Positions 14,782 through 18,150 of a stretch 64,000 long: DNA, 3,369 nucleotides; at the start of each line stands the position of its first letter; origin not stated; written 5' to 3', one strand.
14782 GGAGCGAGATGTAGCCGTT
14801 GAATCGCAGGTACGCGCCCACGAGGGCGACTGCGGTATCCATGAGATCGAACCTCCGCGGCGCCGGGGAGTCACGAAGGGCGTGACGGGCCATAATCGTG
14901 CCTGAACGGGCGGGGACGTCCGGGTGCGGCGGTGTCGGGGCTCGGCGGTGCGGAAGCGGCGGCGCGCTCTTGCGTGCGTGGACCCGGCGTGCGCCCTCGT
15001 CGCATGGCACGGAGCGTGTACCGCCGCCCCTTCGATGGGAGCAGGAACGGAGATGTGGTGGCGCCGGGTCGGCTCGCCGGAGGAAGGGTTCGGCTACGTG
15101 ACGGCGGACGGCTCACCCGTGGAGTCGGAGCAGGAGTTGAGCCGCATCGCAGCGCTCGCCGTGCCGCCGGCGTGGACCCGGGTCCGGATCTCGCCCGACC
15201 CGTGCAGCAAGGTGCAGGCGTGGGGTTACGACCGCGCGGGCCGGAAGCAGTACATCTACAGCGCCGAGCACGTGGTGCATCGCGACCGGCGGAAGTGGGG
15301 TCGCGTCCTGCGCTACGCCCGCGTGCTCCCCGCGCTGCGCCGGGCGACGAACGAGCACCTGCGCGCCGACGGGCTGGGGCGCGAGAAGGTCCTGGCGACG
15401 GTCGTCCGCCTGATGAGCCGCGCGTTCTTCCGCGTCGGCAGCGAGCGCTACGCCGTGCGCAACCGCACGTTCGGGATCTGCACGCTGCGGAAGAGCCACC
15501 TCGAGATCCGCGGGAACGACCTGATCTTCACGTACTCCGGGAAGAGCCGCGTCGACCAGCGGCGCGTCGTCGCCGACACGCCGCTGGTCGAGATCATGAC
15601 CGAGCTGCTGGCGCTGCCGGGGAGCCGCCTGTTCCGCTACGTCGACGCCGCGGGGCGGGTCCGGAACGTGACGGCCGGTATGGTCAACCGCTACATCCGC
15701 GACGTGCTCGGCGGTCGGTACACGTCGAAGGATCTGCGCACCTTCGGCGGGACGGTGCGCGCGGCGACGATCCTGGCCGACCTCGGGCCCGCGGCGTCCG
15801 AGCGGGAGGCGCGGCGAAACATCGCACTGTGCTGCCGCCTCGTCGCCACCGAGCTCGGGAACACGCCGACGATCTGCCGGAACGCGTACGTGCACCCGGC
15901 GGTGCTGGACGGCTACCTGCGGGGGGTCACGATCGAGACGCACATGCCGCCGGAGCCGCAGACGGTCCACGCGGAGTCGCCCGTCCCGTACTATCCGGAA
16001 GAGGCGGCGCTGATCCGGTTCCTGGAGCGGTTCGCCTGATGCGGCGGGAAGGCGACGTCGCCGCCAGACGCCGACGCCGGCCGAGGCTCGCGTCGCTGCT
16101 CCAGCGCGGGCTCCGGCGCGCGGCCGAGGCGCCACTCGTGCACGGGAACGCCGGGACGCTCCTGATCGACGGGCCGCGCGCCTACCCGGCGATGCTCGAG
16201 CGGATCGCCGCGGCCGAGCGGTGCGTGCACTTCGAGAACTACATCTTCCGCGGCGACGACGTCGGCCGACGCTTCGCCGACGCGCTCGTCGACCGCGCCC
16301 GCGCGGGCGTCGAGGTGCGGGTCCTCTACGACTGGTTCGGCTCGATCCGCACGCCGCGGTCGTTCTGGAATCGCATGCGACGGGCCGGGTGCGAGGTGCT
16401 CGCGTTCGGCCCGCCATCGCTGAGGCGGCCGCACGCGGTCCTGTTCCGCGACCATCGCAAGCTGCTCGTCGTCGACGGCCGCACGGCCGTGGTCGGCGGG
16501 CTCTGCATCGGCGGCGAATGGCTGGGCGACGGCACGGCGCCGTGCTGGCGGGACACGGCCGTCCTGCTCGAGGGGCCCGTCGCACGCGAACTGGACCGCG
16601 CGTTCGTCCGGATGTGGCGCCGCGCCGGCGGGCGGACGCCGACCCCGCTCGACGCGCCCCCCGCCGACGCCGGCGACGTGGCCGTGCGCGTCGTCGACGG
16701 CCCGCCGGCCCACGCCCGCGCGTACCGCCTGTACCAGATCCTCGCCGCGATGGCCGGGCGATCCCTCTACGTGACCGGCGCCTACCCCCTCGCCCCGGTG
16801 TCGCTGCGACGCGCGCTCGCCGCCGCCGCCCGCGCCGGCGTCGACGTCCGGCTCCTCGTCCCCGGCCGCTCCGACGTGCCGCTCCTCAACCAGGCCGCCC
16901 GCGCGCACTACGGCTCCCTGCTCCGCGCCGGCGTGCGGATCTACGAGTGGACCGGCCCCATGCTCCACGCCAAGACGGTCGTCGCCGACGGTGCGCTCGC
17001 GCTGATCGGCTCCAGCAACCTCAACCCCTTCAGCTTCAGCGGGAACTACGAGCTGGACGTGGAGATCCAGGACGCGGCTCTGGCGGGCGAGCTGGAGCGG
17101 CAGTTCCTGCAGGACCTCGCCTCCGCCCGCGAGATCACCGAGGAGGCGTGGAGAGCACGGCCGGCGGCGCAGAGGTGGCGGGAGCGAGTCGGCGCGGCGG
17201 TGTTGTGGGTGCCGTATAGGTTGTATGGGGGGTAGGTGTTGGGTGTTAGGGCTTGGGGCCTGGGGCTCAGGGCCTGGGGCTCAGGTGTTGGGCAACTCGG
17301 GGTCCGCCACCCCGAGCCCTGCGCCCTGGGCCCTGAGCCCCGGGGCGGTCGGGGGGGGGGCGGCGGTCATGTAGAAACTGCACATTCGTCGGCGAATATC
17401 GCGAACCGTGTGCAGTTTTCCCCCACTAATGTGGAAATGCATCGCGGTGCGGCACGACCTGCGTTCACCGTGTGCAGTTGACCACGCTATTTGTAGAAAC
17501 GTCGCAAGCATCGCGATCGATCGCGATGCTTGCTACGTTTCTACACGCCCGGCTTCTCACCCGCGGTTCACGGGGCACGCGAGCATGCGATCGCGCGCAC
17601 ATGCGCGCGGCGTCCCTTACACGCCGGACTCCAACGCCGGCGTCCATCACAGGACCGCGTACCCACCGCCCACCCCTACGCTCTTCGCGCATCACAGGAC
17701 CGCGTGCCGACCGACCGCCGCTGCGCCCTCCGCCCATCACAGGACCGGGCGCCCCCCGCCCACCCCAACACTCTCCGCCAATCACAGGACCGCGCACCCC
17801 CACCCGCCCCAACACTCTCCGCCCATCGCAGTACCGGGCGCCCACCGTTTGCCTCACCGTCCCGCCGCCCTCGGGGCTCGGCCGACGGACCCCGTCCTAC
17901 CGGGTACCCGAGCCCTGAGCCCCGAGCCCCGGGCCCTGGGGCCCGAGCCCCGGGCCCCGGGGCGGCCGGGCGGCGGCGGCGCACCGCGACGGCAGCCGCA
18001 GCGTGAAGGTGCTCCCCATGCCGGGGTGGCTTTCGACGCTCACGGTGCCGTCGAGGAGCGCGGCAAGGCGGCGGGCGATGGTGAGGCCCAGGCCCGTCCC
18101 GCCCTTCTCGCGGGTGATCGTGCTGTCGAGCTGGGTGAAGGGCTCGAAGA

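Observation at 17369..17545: Three phased hairpin/palindrome units (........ every 60-62 nt) in a 660-bp convergent intergenic region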

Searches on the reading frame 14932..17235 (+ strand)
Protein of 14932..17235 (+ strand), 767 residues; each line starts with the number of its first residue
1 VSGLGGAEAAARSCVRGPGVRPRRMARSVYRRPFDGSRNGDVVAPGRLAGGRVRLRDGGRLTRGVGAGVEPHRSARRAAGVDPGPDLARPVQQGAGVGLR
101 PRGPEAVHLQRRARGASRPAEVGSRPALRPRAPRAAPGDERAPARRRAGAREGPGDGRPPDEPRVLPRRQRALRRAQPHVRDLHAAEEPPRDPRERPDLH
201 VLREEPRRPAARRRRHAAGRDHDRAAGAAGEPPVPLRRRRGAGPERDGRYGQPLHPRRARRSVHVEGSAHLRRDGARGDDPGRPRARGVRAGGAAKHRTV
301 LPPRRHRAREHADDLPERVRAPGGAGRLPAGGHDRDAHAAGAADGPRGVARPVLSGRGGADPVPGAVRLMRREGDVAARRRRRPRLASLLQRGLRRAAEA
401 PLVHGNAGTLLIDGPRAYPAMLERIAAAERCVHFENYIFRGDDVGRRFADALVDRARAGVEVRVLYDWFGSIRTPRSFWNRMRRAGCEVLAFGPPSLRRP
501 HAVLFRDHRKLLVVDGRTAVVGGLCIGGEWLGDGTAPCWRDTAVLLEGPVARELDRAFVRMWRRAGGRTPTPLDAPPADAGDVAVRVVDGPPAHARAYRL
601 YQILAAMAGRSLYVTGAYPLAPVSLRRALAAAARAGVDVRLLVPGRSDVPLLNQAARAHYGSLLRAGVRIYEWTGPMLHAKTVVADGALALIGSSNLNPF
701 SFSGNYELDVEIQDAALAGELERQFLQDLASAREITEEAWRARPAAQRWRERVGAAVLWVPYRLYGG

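Call 6: search_protein_families(library=pfam, proteins=[window:14932-17235:+])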
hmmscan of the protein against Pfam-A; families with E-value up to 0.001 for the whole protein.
window:14932-17235:+ (767 aa): 2 families
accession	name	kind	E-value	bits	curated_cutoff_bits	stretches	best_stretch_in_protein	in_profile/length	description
PF13091.12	PLDc_2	-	2.5e-34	118.4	27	2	608-728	8-131/132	PLD-like domain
PF00614.28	PLDc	-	1.8e-10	40.8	21.9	1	678-698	5-25/28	Phospholipase D Active site motif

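Call 17: find_homologous_proteins(query=window:14932-17235:+, max_evalue=1e-20)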
Query window:14932-17235:+ (767 aa): 3 proteins with E <= 1e-20 among 8000 candidates.
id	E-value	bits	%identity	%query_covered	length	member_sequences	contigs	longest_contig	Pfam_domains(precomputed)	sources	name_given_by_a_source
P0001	3.6e-227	775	82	52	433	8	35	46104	PF13091.13,PF00614.29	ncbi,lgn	-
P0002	3.6e-198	679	75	56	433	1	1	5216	PF13091.13,PF00614.29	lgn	-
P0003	4.2e-93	331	48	45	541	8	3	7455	PF13091.13,PF00614.29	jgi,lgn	-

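Call 18: find_encoding_contigs(protein=P0001, flank=10000, max_places=6)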
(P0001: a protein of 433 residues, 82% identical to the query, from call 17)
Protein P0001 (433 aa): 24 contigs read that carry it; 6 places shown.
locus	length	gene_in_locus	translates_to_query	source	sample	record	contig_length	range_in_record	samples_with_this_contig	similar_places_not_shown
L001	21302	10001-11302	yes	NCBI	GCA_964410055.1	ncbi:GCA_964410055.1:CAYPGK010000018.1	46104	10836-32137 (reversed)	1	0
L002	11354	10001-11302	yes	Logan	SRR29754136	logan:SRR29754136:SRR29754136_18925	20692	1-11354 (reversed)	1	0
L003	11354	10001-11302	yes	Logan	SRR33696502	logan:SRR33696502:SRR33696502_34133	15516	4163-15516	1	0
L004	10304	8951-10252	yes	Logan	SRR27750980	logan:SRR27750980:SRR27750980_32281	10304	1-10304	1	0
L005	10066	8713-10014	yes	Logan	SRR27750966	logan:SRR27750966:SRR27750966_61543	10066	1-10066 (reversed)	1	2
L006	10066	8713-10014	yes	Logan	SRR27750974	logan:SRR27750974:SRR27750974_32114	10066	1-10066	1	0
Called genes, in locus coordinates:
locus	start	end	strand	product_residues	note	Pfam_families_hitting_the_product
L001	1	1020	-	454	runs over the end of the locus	PF13620:CarboxypepD_reg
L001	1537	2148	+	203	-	-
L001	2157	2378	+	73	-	-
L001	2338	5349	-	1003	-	PF04357:TamB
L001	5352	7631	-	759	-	PF07244:POTRA (weak), PF01103:Omp85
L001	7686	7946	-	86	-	-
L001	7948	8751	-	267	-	-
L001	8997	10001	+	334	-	PF21338:Top1B_N_bact, PF01028:Topoisom_I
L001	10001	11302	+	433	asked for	PF13091:PLDc_2, PF00614:PLDc (faint), PF13091:PLDc_2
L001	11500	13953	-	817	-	PF08448:PAS_4, PF00989:PAS, PF08448:PAS_4, PF13426:PAS_9, PF01590:GAF, PF13185:GAF_2, PF00512:HisKA, PF02518:HATPase_c, +3 more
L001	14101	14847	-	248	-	PF00149:Metallophos, PF12850:Metallophos_2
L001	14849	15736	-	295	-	PF14907:NTP_transf_5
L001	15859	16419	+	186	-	-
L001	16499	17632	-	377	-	-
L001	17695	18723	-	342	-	PF04055:Radical_SAM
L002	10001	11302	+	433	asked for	PF13091:PLDc_2, PF00614:PLDc (faint), PF13091:PLDc_2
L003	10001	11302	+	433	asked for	PF13091:PLDc_2, PF00614:PLDc (faint), PF13091:PLDc_2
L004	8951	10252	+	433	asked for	PF13091:PLDc_2, PF00614:PLDc (faint), PF13091:PLDc_2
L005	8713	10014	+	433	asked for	PF13091:PLDc_2, PF00614:PLDc (faint), PF13091:PLDc_2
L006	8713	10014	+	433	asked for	PF13091:PLDc_2, PF00614:PLDc (faint), PF13091:PLDc_2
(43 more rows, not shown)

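Call 19: find_encoding_contigs(protein=P0002, flank=10000, max_places=4)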
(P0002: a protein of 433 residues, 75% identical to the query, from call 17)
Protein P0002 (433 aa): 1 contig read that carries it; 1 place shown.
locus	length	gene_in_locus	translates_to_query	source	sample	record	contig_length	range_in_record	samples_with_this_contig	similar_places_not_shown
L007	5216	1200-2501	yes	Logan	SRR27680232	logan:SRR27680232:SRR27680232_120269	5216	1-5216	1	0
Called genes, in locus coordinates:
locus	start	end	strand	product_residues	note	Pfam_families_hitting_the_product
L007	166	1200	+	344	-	PF21338:Top1B_N_bact, PF01028:Topoisom_I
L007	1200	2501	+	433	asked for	PF13091:PLDc_2, PF00614:PLDc (faint), PF13091:PLDc_2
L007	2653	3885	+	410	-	PF13173:AAA_14, PF13635:DUF4143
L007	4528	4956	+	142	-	-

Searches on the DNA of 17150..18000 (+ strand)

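Call 40: search_rna_families(source=window, start=17150, end=18000, threshold=evalue, max_evalue=5)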
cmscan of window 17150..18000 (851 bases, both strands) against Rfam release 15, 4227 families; matches with E-value up to 5: 22.
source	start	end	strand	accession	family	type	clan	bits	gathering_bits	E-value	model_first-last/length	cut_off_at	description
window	17489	17548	-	RF04020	mir-4859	Gene; miRNA;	-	29.5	100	0.0019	1-80/80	no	mir-4859 microRNA precursor family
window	17259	17344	+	RF03349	mir-3151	Gene; miRNA;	-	29.3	83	0.0098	1-85/85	no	mir-3151 microRNA precursor family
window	17262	17341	+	RF03703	mir-3622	Gene; miRNA;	-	28.8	78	0.0058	1-84/84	no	mir-3622 microRNA precursor family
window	17489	17548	+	RF00894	mir-790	Gene; miRNA;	-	26.8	63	0.0065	1-70/70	no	mir-790 microRNA precursor family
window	17262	17341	-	RF03703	mir-3622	Gene; miRNA;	-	23.9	78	0.092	1-84/84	no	mir-3622 microRNA precursor family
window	17259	17344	+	RF03878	mir-B6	Gene; miRNA;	-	23.2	89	1.7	1-83/83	no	mir-B6 microRNA precursor family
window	17269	17341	+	RF00981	mir-939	Gene; miRNA;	-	22.8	84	0.24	1-82/82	no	mir-939 microRNA precursor family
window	17248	17341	+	RF03558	mir-629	Gene; miRNA;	-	21.7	72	0.82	1-83/83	no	mir-629 microRNA precursor family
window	17256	17327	+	RF03307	mir-1825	Gene; miRNA;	-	21.4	70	0.12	1-52/52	no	mir-1825 microRNA precursor family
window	17248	17341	+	RF03677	mir-1304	Gene; miRNA;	-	20.9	90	0.26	1-87/87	no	mir-1304 microRNA precursor family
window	17256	17333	+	RF03782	mir-3661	Gene; miRNA;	-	20.8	77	0.2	1-84/84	no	mir-3661 microRNA precursor family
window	17260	17343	+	RF03964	mir-H1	Gene; miRNA;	-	20.4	97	1.4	1-85/85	no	mir-H1 microRNA precursor family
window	17240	17327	+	RF01023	mir-940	Gene; miRNA;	-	20.3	106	2.8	1-94/94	no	mir-940 microRNA precursor family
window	17258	17340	+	RF00922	mir-673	Gene; miRNA;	-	20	100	0.88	1-83/83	no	mir-673 microRNA precursor family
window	17261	17344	+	RF00772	mir-328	Gene; miRNA;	-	19.7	70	1.5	1-75/75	no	mir-328 microRNA precursor family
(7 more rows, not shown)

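Call 88: search_dna_similar(query=window:17360-17560:+, collection=plasmids, mode=distant, max_evalue=0.1, max_rows=10)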
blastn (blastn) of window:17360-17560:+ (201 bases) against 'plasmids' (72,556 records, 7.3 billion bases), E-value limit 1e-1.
No match.

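Call 89: search_dna_similar(query=window:17360-17560:+, collection=phages, mode=distant, max_evalue=0.1, max_rows=10)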
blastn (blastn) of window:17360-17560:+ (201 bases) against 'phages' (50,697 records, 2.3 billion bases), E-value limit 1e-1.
No match.

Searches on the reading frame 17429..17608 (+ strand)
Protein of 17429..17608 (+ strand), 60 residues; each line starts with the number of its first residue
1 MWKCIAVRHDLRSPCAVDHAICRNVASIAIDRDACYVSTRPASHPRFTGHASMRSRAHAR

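Call 99: search_protein_representatives(protein=window:17429-17608:+)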
Query: 60 residues. Proteins with E-value up to 0.001 (for the whole library): 1; up to 1e-10: 0; up to 1e-30: 0. The best 1 are listed.
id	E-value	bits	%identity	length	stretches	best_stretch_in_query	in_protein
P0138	9.8e-05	38.3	36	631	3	30-51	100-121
